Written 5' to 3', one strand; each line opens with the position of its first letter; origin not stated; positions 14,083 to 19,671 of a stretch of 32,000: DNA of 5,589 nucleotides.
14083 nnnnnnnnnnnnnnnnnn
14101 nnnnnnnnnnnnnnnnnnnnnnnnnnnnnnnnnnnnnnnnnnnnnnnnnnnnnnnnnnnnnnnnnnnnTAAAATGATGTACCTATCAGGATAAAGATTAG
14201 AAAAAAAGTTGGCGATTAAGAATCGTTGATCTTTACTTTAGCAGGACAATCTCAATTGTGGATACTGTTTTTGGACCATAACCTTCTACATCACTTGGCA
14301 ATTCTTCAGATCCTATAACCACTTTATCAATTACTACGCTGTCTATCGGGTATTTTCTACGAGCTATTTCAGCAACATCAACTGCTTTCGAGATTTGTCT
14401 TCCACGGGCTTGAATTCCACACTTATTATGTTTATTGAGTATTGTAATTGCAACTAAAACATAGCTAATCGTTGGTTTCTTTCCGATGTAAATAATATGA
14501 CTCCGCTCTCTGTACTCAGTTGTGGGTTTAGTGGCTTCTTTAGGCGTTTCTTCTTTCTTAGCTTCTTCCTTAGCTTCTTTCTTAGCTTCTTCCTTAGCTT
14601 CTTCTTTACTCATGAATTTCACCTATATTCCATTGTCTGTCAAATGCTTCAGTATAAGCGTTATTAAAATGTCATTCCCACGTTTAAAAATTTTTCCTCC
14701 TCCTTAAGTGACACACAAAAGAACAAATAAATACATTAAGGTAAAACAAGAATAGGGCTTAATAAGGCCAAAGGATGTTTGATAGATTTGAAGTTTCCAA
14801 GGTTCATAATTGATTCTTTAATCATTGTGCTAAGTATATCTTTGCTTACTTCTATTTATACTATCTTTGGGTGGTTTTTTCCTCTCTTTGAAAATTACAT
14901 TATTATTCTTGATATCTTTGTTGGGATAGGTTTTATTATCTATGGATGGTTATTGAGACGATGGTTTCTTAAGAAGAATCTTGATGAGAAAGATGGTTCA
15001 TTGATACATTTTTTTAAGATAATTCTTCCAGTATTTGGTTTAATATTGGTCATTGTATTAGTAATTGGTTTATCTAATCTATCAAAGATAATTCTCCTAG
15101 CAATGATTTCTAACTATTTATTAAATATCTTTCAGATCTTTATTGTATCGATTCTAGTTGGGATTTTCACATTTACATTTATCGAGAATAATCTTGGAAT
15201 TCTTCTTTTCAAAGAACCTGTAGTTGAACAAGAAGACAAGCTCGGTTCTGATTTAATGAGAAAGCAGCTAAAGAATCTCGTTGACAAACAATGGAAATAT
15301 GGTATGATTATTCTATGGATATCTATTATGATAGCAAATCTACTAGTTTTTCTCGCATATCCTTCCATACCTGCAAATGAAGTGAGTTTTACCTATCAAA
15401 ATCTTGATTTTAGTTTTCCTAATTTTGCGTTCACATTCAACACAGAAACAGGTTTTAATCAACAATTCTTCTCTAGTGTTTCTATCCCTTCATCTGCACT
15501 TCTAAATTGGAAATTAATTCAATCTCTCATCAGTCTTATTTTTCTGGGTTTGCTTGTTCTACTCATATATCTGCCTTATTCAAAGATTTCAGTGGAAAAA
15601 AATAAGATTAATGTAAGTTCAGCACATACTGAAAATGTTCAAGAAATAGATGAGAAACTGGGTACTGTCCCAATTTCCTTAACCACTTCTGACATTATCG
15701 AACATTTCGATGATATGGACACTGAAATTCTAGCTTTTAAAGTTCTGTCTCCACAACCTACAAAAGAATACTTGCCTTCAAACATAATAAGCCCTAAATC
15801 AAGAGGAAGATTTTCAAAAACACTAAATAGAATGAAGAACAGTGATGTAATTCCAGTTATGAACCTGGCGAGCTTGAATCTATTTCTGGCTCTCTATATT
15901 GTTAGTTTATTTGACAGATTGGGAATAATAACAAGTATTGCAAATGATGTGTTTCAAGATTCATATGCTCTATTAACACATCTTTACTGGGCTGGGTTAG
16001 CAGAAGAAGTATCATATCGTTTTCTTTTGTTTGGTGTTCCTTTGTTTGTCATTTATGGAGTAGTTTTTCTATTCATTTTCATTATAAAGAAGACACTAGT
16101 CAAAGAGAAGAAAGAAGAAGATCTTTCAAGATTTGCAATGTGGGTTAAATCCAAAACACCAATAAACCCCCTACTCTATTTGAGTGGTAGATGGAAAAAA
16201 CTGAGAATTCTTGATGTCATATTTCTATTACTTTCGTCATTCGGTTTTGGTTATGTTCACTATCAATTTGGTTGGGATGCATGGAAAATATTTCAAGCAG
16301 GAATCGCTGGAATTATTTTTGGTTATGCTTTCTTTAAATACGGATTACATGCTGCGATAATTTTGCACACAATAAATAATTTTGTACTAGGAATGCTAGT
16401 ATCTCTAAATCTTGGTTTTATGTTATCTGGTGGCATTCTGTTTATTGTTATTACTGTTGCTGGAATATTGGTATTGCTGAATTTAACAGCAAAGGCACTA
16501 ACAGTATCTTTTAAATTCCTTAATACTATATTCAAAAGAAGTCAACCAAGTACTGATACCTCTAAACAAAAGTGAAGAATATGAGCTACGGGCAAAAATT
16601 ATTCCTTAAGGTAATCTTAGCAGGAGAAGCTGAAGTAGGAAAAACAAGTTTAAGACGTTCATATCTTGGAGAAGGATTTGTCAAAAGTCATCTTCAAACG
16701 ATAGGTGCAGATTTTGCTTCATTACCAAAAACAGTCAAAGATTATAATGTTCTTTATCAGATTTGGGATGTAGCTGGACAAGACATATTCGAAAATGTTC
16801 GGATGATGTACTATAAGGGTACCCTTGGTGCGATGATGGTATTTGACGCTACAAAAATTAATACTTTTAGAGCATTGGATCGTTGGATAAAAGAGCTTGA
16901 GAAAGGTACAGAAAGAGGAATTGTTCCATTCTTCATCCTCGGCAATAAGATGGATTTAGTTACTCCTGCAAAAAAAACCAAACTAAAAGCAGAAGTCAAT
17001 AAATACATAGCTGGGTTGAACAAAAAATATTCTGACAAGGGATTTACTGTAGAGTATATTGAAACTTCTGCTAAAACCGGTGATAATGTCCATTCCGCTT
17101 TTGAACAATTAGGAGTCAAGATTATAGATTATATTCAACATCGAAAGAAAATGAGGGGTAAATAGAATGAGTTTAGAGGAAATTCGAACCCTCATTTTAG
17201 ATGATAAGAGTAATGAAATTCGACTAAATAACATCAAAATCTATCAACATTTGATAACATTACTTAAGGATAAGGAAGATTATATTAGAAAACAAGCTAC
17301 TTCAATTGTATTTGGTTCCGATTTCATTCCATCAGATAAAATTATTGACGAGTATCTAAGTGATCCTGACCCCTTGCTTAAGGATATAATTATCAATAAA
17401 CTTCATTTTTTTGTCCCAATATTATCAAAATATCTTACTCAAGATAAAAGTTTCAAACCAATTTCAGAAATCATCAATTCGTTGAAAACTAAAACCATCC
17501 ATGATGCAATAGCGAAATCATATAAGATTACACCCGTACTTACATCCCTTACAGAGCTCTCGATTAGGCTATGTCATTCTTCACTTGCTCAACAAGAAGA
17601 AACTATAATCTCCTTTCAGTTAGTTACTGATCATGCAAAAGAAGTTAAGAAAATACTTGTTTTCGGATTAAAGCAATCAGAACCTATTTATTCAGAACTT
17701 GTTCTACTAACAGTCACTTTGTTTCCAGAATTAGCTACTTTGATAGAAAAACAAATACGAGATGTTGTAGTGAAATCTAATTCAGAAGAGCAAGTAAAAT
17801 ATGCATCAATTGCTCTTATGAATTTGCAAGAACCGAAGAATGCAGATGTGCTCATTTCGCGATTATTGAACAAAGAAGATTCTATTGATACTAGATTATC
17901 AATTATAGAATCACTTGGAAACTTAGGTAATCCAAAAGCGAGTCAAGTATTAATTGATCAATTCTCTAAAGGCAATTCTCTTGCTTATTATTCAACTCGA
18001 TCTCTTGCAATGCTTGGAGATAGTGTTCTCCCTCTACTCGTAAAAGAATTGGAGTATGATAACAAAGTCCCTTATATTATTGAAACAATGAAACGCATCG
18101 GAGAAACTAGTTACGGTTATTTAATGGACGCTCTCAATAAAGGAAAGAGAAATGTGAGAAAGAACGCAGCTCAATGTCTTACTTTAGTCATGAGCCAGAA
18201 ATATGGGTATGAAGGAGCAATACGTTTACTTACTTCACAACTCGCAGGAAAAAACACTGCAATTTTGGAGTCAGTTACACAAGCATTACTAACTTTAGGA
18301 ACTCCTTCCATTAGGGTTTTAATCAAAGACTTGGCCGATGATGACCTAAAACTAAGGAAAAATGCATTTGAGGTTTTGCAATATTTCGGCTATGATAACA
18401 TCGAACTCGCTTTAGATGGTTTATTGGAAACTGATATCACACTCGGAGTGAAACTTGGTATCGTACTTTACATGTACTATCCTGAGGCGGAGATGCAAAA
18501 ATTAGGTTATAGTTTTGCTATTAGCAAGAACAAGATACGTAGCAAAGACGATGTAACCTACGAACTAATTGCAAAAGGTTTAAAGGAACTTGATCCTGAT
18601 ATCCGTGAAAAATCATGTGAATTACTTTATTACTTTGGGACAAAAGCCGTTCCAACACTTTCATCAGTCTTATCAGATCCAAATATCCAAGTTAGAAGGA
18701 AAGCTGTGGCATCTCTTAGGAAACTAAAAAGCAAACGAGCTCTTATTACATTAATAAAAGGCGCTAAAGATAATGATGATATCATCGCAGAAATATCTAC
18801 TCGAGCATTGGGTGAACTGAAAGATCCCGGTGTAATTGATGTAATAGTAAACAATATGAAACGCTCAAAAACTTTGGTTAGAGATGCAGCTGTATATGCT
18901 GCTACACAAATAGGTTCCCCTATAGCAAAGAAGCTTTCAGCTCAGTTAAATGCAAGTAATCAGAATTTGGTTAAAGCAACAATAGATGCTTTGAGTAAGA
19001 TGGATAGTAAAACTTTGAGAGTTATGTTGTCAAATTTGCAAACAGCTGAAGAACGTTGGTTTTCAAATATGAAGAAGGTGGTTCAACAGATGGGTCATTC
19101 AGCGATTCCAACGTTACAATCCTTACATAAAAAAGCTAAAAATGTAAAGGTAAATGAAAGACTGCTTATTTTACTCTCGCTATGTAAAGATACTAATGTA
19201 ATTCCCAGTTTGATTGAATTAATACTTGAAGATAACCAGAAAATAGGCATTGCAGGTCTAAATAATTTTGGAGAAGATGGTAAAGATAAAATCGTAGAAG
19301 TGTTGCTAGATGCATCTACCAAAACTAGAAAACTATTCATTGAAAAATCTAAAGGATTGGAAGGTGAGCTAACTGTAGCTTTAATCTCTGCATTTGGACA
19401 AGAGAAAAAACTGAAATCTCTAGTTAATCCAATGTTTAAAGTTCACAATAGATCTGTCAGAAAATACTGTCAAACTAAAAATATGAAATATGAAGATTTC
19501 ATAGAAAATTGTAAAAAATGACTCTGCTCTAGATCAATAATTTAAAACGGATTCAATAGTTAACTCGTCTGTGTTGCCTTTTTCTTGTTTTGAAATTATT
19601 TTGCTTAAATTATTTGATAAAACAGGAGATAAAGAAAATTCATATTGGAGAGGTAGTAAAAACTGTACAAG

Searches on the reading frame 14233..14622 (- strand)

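Call 93: search_protein_families(library=pfam, proteins=[window:14233-14622:-], max_evalue=0.001)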
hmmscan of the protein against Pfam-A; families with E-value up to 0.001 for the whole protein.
window:14233-14622:- (129 aa): 1 family
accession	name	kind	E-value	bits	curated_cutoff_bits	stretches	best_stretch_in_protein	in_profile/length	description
PF01918.27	Alba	-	4.5e-12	46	25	1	42-91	1-52/66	Alba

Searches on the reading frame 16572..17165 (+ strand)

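Call 93: search_protein_families(library=pfam, proteins=[window:16572-17165:+], max_evalue=0.001)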
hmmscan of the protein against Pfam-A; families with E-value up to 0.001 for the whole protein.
window:16572-17165:+ (197 aa): 5 families
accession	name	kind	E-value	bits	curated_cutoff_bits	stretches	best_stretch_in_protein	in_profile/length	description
PF00071.28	Ras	-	1.5e-35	122.6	21.6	1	13-184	1-160/162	Ras family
PF08477.19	Roc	-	1.1e-24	87.4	27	1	13-128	1-119/119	Ras of Complex, Roc, domain of DAPkinase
PF00025.27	Arf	-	1.5e-12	47.8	22.3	1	11-180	14-170/174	ADP-ribosylation factor family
PF04670.18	Gtr1_RagA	-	1.5e-08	34.8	22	1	13-185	1-177/232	Gtr1/RagA G protein conserved region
PF00009.33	GTP_EFTU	-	4.1e-05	23.7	26.5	1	58-179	67-181/188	Elongation factor Tu GTP binding domain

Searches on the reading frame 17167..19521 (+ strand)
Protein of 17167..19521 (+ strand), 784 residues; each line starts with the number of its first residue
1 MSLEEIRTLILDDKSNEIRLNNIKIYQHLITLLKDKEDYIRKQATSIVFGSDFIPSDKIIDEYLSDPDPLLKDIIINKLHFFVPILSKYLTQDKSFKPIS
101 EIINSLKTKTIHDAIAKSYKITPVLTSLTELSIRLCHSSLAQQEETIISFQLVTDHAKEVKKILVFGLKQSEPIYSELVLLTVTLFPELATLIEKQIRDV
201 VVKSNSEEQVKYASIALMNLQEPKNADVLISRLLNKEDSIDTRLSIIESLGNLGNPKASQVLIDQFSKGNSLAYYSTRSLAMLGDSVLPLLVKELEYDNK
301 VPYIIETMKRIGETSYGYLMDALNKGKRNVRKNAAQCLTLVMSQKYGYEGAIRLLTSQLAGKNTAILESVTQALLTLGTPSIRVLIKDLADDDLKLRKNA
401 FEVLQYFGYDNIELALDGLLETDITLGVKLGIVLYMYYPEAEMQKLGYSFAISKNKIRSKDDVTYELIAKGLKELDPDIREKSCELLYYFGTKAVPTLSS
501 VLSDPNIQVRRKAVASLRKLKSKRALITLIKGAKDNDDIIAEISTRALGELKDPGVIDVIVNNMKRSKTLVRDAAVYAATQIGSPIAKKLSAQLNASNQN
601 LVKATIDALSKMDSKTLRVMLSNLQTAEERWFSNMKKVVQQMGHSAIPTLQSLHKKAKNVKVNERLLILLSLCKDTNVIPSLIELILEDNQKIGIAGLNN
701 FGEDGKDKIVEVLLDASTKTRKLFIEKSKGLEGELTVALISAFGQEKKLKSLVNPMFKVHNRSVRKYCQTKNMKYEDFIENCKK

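Call 93: search_protein_families(library=pfam, proteins=[window:17167-19521:+], max_evalue=0.001)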
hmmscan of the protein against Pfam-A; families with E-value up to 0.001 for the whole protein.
window:17167-19521:+ (784 aa): 6 families
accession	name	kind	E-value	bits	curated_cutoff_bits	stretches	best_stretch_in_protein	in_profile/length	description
PF13646.12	HEAT_2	-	1.1e-32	112.5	27.7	4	469-540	5-79/88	HEAT repeats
PF02985.28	HEAT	-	2.9e-14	52.3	23.5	0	495-520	2-27/31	HEAT repeat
PF03130.22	HEAT_PBS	-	5.1e-11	42.4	20.9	0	509-535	1-27/27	PBS lyase HEAT-like repeat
PF12717.13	Cnd1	-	1.5e-06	28.8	26.4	0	494-567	22-100/162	non-SMC mitotic condensation complex subunit 1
PF13513.12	HEAT_EZ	-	3.1e-06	28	27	0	493-517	28-52/55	HEAT-like repeat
PF21581.3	SCD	-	0.00047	20.8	27.5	0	499-528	36-65/75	Stromalin conservative domain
